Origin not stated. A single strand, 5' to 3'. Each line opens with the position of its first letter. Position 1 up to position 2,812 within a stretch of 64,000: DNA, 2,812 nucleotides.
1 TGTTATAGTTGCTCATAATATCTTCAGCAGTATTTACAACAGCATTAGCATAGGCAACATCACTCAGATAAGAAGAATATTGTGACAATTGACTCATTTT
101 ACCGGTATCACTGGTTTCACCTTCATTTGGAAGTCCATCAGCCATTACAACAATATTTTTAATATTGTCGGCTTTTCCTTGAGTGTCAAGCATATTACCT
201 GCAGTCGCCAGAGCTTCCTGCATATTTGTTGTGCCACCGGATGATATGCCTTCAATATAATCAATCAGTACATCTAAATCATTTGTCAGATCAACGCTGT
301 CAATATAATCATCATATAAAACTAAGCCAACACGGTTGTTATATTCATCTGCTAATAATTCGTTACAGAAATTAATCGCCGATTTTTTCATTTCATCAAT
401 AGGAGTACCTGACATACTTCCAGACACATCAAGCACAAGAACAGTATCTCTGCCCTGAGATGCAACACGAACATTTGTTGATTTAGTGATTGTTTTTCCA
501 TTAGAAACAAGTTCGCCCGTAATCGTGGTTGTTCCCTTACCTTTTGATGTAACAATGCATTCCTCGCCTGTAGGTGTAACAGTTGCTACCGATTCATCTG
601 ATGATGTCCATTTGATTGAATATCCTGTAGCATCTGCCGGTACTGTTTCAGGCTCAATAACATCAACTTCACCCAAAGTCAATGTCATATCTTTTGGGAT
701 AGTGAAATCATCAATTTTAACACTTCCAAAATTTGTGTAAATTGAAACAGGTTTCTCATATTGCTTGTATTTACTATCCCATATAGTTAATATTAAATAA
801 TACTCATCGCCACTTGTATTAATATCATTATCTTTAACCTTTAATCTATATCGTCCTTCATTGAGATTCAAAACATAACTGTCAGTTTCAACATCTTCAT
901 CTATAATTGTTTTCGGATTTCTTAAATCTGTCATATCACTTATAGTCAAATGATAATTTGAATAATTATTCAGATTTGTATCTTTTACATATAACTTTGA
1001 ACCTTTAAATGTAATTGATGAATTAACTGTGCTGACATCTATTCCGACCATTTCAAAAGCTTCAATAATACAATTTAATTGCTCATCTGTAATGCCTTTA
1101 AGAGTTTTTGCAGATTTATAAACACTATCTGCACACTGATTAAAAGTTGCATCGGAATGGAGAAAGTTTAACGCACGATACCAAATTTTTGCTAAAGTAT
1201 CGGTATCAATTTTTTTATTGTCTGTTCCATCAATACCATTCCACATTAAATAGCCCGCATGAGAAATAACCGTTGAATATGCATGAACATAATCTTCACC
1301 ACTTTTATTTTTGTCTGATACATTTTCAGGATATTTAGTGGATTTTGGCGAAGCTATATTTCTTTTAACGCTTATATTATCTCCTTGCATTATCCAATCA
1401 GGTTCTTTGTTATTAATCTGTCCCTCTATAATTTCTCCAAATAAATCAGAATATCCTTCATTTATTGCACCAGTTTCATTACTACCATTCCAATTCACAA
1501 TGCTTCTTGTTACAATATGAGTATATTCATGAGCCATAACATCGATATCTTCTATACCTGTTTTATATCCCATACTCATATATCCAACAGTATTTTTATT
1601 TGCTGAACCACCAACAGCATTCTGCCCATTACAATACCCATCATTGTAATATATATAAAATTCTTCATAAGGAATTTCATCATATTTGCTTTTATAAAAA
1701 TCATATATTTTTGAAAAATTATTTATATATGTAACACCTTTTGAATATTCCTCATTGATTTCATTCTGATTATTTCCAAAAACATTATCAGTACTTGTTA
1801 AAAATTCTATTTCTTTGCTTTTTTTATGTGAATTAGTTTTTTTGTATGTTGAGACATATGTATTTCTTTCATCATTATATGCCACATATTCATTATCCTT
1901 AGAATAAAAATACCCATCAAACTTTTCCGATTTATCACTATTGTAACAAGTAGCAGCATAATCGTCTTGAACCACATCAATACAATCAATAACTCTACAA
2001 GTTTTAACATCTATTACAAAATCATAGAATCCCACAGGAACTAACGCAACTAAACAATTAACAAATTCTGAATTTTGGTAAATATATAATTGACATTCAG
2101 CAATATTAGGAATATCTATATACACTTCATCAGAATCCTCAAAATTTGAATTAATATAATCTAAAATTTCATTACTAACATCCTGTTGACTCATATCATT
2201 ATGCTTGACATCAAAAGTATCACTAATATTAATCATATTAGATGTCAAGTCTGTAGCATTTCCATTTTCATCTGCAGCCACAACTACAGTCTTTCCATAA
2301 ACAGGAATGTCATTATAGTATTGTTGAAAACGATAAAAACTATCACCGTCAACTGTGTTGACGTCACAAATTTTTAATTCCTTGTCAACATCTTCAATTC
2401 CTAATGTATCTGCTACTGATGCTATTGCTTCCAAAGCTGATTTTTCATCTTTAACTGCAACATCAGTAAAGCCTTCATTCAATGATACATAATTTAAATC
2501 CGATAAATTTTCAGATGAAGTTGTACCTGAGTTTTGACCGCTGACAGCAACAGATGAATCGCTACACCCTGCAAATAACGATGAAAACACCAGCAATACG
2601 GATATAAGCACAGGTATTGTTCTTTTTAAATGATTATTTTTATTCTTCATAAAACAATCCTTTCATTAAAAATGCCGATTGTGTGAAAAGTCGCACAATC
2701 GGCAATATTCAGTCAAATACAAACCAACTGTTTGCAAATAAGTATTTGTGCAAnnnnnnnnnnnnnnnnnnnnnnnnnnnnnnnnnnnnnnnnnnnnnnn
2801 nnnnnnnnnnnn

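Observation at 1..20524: Two FHA/PP2C/Hanks-kinase modules bracketing a giant surface protein, DUF4234-FHA membrane proteins and an M4-protease-vWA lipoprotein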

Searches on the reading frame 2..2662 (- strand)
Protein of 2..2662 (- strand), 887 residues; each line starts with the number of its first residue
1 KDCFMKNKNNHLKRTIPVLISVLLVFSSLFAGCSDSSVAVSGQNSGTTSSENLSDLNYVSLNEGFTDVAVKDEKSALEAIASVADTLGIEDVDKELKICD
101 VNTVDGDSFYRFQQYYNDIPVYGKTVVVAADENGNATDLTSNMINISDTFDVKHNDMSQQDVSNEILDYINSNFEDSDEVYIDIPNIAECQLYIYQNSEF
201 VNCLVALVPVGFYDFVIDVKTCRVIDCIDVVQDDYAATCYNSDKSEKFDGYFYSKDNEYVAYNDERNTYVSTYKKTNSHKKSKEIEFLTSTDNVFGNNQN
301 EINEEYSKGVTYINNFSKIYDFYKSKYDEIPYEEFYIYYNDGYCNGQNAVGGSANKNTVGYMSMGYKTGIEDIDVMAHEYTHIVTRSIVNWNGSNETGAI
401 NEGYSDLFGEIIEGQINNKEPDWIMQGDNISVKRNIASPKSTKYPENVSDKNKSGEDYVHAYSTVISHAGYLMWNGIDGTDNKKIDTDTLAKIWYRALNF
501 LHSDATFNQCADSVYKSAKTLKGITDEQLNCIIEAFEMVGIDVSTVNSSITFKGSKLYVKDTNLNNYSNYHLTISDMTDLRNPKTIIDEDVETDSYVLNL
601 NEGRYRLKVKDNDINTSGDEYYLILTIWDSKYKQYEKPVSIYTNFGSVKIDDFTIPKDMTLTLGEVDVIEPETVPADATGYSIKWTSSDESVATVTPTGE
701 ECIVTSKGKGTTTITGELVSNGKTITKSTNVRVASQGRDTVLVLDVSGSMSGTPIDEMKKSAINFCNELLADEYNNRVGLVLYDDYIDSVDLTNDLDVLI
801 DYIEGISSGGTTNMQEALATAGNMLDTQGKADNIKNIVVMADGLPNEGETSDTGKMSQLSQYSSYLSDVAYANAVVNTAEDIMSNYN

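Call 8: search_protein_families(library=pfam, proteins=[window:2-2662:-], max_evalue=0.01)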
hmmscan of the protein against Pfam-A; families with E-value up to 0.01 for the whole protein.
window:2-2662:- (887 aa): 8 families
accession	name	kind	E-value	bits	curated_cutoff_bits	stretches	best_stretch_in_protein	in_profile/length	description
PF02868.21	Peptidase_M4_C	-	4.5e-23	82.4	24.4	1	394-541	6-165/165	Thermolysin metallopeptidase, alpha-helical domain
PF13519.12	VWA_2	-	8.9e-14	52.5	27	1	740-843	1-106/107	von Willebrand factor type A domain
PF00092.34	VWA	-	3.1e-13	50.8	23.8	1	739-883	1-151/174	von Willebrand factor type A domain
PF07504.19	FTP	-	1.7e-10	41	21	1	95-140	2-48/51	Fungalysin/Thermolysin Propeptide Motif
PF05762.20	VWA_CoxE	-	6.2e-05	23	26.4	1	735-861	54-177/222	VWA domain containing CoxE-like protein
PF02368.24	Big_2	-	0.00031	21.1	22.8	1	672-716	25-66/79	Bacterial Ig-like domain (group 2)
PF13768.12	VWA_3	-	0.00048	20.6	27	1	741-853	4-116/155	von Willebrand factor type A domain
PF24325.1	DUF7495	-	0.00056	20.6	27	0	234-300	31-96/109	Domain of unknown function (DUF7495)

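Call 86: search_protein_families(library=ncbifam, proteins=[window:2-2650:-], max_evalue=0.001)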
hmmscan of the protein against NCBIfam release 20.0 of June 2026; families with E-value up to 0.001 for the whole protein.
window:2-2650:- (883 aa): 4 families
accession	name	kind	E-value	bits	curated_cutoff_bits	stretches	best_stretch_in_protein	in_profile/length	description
NF047971.1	ThermolysLepto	equivalog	1.3e-12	46.8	1350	1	303-563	376-649/776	M4 family metalopeptidase thermolysin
TIGR02442.1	Cob-chelat-sub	hypoth_equivalog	4e-09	35.5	779.45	1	726-876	465-617/641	putative cobaltochelatase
TIGR03788.1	marine_srt_targ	equivalog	5.7e-07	28.3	551.65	1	731-839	269-379/629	marine proteobacterial sortase target protein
NF047508.1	VWA_BatA_Lepto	exception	0.00076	18.6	380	0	731-845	86-206/315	VWA domain-containing protein BatA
